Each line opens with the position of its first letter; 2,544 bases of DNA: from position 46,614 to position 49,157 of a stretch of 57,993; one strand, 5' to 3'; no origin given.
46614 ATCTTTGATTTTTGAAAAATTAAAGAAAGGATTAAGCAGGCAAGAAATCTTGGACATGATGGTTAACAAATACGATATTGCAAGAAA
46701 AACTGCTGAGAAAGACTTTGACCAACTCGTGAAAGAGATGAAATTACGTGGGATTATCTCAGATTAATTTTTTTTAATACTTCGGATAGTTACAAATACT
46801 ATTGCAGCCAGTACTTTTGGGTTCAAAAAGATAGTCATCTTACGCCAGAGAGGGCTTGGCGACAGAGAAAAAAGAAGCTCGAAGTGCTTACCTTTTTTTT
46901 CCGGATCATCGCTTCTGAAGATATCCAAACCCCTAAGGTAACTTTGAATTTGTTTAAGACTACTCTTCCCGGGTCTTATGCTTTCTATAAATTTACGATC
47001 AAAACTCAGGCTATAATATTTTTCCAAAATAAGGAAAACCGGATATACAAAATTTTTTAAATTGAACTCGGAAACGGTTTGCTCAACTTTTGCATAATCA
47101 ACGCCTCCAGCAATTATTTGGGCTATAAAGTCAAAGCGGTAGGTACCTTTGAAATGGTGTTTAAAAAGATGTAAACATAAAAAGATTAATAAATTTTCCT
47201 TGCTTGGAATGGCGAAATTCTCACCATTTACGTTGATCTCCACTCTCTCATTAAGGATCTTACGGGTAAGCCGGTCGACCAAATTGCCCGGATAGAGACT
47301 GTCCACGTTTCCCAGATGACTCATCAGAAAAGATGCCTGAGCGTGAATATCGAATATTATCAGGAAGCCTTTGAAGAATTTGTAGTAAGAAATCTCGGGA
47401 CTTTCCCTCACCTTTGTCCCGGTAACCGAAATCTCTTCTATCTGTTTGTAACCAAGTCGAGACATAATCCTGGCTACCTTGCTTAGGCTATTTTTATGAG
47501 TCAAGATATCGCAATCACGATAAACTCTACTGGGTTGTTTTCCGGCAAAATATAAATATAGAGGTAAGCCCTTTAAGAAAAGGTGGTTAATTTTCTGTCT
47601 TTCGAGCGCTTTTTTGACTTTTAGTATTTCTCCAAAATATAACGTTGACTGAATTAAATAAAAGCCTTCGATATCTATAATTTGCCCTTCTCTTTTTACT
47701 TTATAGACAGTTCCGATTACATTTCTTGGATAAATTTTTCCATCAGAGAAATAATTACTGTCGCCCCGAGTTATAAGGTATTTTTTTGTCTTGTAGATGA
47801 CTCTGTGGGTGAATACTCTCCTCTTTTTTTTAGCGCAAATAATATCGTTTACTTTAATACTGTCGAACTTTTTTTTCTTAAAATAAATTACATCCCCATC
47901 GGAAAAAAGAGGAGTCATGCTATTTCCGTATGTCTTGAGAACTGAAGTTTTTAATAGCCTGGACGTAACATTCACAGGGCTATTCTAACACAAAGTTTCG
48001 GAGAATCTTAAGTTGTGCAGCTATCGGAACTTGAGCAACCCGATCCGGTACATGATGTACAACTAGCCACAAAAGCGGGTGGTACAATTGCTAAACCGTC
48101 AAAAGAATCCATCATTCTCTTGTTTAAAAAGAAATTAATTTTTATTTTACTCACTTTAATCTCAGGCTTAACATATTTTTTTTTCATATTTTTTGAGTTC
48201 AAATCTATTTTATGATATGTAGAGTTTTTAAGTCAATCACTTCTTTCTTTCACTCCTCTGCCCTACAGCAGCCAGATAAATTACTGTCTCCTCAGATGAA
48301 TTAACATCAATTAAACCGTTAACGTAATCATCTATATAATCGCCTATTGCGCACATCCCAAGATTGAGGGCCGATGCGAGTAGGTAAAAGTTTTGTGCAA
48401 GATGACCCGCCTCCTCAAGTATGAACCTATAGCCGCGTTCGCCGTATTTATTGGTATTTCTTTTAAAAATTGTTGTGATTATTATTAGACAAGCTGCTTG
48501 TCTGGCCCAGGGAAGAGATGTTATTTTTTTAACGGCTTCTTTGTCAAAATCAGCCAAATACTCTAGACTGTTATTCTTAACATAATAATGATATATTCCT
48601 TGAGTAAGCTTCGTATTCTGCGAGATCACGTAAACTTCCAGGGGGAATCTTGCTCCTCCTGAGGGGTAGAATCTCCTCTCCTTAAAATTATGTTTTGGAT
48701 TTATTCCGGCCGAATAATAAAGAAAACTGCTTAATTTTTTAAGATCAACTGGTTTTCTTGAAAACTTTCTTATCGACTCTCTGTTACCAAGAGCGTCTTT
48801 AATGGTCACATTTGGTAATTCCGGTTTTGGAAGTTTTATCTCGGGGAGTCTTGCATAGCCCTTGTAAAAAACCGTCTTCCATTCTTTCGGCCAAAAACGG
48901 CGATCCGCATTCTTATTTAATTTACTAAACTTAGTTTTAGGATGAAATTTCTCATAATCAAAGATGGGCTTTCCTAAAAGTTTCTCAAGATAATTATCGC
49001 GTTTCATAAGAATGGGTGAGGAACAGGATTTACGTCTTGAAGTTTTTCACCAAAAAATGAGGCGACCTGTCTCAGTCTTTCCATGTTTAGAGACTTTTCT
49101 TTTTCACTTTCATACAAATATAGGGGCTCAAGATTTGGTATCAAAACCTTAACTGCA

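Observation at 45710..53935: YcaO/SagB azoline-type RiPP locus with a non-canonical accessory set in a CPR-like genome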

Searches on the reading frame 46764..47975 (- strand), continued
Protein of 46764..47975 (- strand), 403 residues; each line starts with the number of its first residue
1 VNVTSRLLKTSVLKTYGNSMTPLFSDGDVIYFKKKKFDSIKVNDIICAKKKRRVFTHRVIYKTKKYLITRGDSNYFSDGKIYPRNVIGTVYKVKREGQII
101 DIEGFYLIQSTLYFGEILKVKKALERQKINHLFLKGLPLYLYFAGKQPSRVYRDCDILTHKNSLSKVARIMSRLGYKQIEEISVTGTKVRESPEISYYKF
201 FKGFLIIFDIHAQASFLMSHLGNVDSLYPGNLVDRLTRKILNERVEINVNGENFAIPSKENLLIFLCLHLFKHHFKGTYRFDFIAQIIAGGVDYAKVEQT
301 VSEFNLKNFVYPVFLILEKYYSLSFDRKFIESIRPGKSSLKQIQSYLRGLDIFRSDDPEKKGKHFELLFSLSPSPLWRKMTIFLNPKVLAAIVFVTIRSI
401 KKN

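Call 86: fold_search(model_id=the predicted structure, library=pdb)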
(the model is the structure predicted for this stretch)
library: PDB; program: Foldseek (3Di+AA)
matches with E <= 10: 727; with E <= 0.001: 2
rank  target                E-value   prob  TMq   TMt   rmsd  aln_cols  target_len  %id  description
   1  4fo1_A                1.1e-04  1.00  0.28  0.66   5.4       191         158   17  Crystal structure of lincosamide antibiotic adenylyltransferase LnuA, apo (released 2012-07-04)
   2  5uvd                  6.3e-04  1.00  0.31  0.52   7.2       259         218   13  Crystal structure of an antigenic nucleotidyltransferase-like protein from Paracoccidioides brasiliensis (released 2018-01-31)
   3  5kqj_MODEL_1_A        1.9e-03  1.00  0.32  0.64   8.3       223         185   13  Solution Structure of Antibiotic-Resistance Factor ANT(2'')-Ia Reveals Substrate-Regulated Conformation Dynami (released 2017-07-12)
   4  5cfu                  2.1e-03  1.00  0.32  0.67   5.5       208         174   13  Crystal Structure of ANT(2")-Ia in complex with adenylyl-2"-tobramycin (released 2016-07-20)
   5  2ewr                  3.2e-03  1.00  0.27  0.60   5.0       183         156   16  Crystal structure of a putative nucleotidyltransferase (tm1012) from Thermotoga maritima at 1.60 A resolution (released 2005-12-06)
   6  5cfs                  3.5e-03  1.00  0.32  0.66   5.5       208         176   13  Crystal Structure of ANT(2")-Ia in complex with AMPCPP and tobramycin (released 2016-03-16)
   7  1jhf_B                4.8e-03  1.00  0.19  0.61   2.8        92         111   20  LEXA G85D MUTANT (released 2001-09-19)
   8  6a2r_A                5.3e-03  1.00  0.17  0.61   7.3       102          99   20  Mycobacterium tuberculosis LexA C-domain II (released 2019-01-23)
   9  4n31_A                5.6e-03  1.00  0.19  0.53   5.1       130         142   12  Structure and activity of Streptococcus pyogenes SipA: a signal peptidase homologue essential for pilus polymerisation (released 2014-08-20)
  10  7p2p_A                6.2e-03  1.00  0.18  0.45   4.2       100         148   21  Human Signal Peptidase Complex Paralog A (SPC-A) (released 2021-10-06)
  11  6a2t                  6.9e-03  1.00  0.18  0.66   2.9        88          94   20  Mycobacterium tuberculosis LexA C-domain K197A (released 2019-01-23)
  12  7zra_B                8.0e-03  1.00  0.19  0.54   3.1        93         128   19  Crystal structure of E.coli LexA in complex with nanobody NbSOS1(Nb14497) (released 2022-10-26)
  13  3k3r_E                8.0e-03  1.00  0.18  0.39   3.2        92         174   21  Unrefined crystal structure of a LexA-DNA complex (released 2010-08-18)
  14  4xje                  8.0e-03  1.00  0.32  0.67   5.5       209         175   13  CRYSTAL STRUCTURE OF ANT(2") IN COMPLEX WITH AMP AND TOBRAMYCIN (released 2016-01-20)
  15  8gmt_A                8.9e-03  1.00  0.17  0.59   4.1        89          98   20  Structure of UmuD in complex with RecA filament (released 2022-12-21)
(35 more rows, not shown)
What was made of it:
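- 46764..47975 (-): Fusion protein (403 aa). The N-terminal part is an ER/archaeal-type S26 peptidase domain without a membrane anchor (about 47676-47975). The C-terminal part is an NTP_transf_5 nucleotidyltransferase domain (about 47013-47651). Foldseek matches LnuA and ANT(2'')-Ia for one domain and LexA/SipA/SEC11A for the other (call 86).
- On S26 type I signal peptidase, ER/archaeal (SEC11/SipW) type: The fold matches LexA, SipA and SEC11A (call 86).
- The NTase domain resembles the O-nucleotidylyltransferases LnuA and ANT(2'') (call 86).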

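Call 87: find_related_loci(query=A4, collection=genome_contigs, flank=10000)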
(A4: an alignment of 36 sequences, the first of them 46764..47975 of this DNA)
Query A4 (403 aa) in genome_contigs; peptide patterns used: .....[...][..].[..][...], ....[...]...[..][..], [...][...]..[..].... (x = any residue, [..] = any of these).
343 stretches matched a pattern; 132 encode a relative of the query (tblastn E <= 1e-3); the best 80 are kept; 79 distinct loci.
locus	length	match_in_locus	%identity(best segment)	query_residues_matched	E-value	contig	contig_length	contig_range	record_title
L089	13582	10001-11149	48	10-400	2e-119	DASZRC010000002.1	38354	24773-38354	MAG TPA_asm: Patescibacteria group bacterium isolate SMAG_U6014 k141_995009, whole genome shotgun sequence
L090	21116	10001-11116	47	13-393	6e-111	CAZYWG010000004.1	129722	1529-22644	MAG TPA_asm: uncultured Gammaproteobacteria bacterium isolate SRP200132_co1_187 genome assembly, contig: NODE_121_length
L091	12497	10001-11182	45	12-401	1e-110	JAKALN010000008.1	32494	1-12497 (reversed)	MAG: bacterium isolate WY5.bin128 NODE_1983_length_32494_cov_9.417524, whole genome shotgun sequence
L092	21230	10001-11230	43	9-397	4e-110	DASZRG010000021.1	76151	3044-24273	MAG TPA_asm: Patescibacteria group bacterium isolate SMAG_U6018 k141_322306, whole genome shotgun sequence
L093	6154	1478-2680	44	8-401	7e-108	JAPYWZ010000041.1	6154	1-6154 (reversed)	MAG: Microgenomates group bacterium isolate RSWP21 scaffold_2533_c1, whole genome shotgun sequence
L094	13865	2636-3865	41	2-403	7e-104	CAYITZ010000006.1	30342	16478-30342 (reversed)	MAG TPA_asm: uncultured Gammaproteobacteria bacterium isolate ERP119705_co4_438 genome assembly, contig: NODE_1172_lengt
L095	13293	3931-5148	41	1-400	1e-102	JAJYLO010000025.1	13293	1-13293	MAG: bacterium isolate DBS2-1.bin80 NODE_8681_length_13293_cov_2.820599, whole genome shotgun sequence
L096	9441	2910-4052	42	13-403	4e-102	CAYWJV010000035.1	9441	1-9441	MAG TPA_asm: uncultured Gammaproteobacteria bacterium isolate binchicken_co387_50 genome assembly, contig: NODE_9858_len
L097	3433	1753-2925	42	5-400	8e-104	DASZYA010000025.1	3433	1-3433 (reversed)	MAG TPA_asm: Patescibacteria group bacterium isolate SMAG_U6198 k141_829255, whole genome shotgun sequence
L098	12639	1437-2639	41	13-402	3e-101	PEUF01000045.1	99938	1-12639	MAG: Candidatus Roizmanbacteria bacterium CG02_land_8_20_14_3_00_36_15 CG02_land_8_20_14_3.00_150_scaffold_22_c, whole g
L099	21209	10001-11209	43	1-402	3e-101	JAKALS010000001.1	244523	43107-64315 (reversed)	MAG: bacterium isolate WY5.bin132 NODE_53_length_244523_cov_6.470032, whole genome shotgun sequence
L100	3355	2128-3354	40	13-388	8e-103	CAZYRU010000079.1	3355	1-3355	MAG TPA_asm: uncultured Gammaproteobacteria bacterium isolate SRP167436_co1_107 genome assembly, contig: NODE_47564_leng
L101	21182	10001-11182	43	14-400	1e-100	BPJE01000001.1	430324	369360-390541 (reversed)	MAG: Patescibacteria group bacterium KatS3mg092 DNA, contig_17824, whole genome shotgun sequence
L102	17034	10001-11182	43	13-398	1e-99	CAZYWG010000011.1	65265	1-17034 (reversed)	MAG TPA_asm: uncultured Gammaproteobacteria bacterium isolate SRP200132_co1_187 genome assembly, contig: NODE_618_length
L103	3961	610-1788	41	16-400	3e-99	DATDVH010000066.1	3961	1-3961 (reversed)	MAG TPA_asm: Patescibacteria group bacterium isolate SMAG_U8079 k141_2043461, whole genome shotgun sequence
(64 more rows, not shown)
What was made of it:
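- The module is present in at least 132 species-representative genomes of one lineage (call 87).
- Tried and rejected: The scan worked later with the S26-NTase alignment (call 87).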

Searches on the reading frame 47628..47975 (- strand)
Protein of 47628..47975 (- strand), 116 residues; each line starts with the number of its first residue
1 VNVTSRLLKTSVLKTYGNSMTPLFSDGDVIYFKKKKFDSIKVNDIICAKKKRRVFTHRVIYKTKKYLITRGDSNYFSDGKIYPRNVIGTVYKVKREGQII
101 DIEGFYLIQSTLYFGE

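Call 50: search_solved_structures(query=window:47628-47975:-, max_evalue=10, show_alignments=3)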
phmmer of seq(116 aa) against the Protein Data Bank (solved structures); distinct sequences matched with E-value up to 10: 5.
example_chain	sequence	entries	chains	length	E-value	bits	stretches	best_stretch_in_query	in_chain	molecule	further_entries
7p2p_A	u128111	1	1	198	0.0054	20.1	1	13-84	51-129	Signal peptidase complex catalytic subunit SEC11A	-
9rjb_A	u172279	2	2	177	0.011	19.2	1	14-84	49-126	Signal peptidase complex catalytic subunit SEC11A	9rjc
7p2q_A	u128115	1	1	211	0.013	18.9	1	13-83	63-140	Signal peptidase complex catalytic subunit SEC11C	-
3vhx_B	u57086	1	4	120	0.34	14.3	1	56-102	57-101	Kinesin-like protein KIF23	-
1p6r_A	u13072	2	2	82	0.95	12.9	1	22-83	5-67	Penicillinase repressor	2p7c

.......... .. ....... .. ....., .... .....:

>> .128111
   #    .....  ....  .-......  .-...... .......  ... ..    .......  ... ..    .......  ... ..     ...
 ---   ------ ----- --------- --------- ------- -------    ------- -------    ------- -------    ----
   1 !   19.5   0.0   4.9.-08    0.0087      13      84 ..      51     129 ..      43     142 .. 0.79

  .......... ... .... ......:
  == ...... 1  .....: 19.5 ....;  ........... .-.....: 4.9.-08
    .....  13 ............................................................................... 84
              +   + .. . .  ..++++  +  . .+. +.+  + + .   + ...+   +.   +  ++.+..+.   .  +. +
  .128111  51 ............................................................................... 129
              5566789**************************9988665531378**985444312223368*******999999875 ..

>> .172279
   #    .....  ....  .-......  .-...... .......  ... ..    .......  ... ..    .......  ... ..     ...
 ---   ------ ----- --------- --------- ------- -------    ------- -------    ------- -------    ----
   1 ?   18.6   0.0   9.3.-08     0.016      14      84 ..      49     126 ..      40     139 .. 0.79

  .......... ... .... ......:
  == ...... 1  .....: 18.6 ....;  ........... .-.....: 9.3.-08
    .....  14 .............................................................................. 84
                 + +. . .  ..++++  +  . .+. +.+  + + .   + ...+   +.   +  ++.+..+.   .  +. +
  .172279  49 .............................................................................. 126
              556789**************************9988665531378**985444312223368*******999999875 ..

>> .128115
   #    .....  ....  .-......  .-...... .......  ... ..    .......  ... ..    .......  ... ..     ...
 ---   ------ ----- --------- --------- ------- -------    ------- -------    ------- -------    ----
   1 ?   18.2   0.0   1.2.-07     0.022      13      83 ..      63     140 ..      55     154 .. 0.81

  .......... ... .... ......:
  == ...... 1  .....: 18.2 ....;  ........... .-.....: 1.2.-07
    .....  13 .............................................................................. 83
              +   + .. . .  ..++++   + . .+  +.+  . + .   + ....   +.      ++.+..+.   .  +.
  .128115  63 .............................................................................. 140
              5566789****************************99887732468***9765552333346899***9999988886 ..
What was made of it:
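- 46764..47975 (-): Alignment to SEC11A (call 50).
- On S26 type I signal peptidase, ER/archaeal (SEC11/SipW) type: GNSMTP, THRV and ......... align with the SGSMEP, VHRV and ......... boxes of SEC11A (call 50).
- Checked: It aligns to human SEC11A with the catalytic Ser, His and Asp in place (call 50).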

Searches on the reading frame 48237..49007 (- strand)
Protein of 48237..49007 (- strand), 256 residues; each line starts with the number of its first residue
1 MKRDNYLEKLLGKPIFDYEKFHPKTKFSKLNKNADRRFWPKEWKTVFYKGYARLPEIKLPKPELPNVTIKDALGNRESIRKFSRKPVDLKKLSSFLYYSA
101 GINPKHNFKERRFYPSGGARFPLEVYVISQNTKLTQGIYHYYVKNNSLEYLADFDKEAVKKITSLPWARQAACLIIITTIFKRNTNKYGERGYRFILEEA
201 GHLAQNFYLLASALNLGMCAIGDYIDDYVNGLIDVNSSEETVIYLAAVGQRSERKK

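Call 3: search_protein_families(library=pfam, proteins=[window:48237-49007:-], max_evalue=0.01)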
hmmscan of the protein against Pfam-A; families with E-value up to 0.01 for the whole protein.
window:48237-49007:- (256 aa): 2 families
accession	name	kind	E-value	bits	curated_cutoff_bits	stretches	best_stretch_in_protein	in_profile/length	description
PF00881.29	Nitroreductase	-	6.8e-24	85.4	23.5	1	75-249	3-166/167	Nitroreductase family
PF14512.11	TM1586_NiRdase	-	0.00037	20.6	27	0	69-108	2-41/215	Putative TM nitroreductase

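Call 4: search_protein_families(library=ncbifam, proteins=[window:48237-49007:-], max_evalue=0.01)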
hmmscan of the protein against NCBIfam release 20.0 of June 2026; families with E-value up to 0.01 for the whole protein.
window:48237-49007:- (256 aa): 2 families
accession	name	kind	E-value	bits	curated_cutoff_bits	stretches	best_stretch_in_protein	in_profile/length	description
TIGR03605.1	antibiot_sagB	domain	2.8e-42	144.2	78.4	1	88-249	1-172/173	SagB family peptide dehydrogenase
TIGR04511.1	SagB_rel_DH_2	exception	2.8e-21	76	240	1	57-254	164-372/380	putative peptide maturation dehydrogenase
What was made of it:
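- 48237..49007 (-): SagB-type FMN dehydrogenase (256 aa). It overlaps YcaO by 4 nt. TIGR03605, 144 bits (call 4).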

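Call 72: search_solved_structures(query=window:48237-49007:-, max_evalue=0.01, show_alignments=1)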
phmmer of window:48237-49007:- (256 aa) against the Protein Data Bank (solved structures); distinct sequences matched with E-value up to 0.01: 13.
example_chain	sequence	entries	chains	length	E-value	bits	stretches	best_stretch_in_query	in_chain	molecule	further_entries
3eo7_A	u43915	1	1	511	2.1e-31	112.8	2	91-244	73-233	Putative Nitroreductase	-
8pz5_A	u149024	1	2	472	2.2e-19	73.4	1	54-240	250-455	SagB-type dehydrogenase domain protein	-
5lq4_B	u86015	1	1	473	2.3e-19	73.4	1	54-240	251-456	CyaGox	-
5lq4_A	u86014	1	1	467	2.5e-19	73.3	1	54-224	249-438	CyaGox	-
6gos_C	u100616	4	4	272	4.3e-12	49.5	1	109-236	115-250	Microcin B17-processing protein McbC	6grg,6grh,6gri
8cqs_A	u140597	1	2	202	5.8e-09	39.3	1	55-217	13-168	Nitroreductase-like protein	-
7ly5_B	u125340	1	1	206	9.3e-09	38.6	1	69-228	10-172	BmdC, oxidase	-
7ly7_B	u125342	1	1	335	2.8e-08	37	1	69-227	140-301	BmdC, Oxidase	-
7ly4_A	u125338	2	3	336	2.9e-08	37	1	69-227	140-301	BmdC, Oxidase | BmdC, NRPS oxidase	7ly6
3hoi_A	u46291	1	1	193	7.8e-07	32.3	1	57-217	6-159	FMN-dependent nitroreductase BF3017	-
3hj9_A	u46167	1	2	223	9.1e-06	28.8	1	57-242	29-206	Oxidoreductase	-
4dn2_A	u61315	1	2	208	0.0011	22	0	188-237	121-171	Nitroreductase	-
4g8s_A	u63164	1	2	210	0.008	19.2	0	190-249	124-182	Nitroreductase family protein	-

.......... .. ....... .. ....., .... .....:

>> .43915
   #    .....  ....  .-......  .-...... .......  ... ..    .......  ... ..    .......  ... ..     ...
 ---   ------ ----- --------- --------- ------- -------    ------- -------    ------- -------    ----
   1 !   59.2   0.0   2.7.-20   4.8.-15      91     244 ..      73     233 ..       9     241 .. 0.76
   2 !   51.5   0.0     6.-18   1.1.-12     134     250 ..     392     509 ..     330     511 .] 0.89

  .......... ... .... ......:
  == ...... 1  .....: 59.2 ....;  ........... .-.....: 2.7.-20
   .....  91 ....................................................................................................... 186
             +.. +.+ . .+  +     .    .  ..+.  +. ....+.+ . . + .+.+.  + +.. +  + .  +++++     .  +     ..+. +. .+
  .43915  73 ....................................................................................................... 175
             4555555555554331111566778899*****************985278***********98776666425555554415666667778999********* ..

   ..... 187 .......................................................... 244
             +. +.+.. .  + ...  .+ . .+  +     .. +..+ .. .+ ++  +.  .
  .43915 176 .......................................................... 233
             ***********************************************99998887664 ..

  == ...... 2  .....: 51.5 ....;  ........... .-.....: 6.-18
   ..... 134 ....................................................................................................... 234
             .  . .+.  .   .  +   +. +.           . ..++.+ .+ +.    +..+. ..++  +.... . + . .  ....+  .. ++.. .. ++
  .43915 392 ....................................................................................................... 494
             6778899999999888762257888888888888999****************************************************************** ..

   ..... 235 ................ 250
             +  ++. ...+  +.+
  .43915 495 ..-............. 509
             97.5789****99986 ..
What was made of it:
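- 48237..49007 (-): PDB relatives are CyaGox, a SagB-type dehydrogenase and McbC (call 72).
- On LAP/TOMM (azol(in)e RiPP) pathway: PDB relatives are CyaGox and McbC (call 72).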
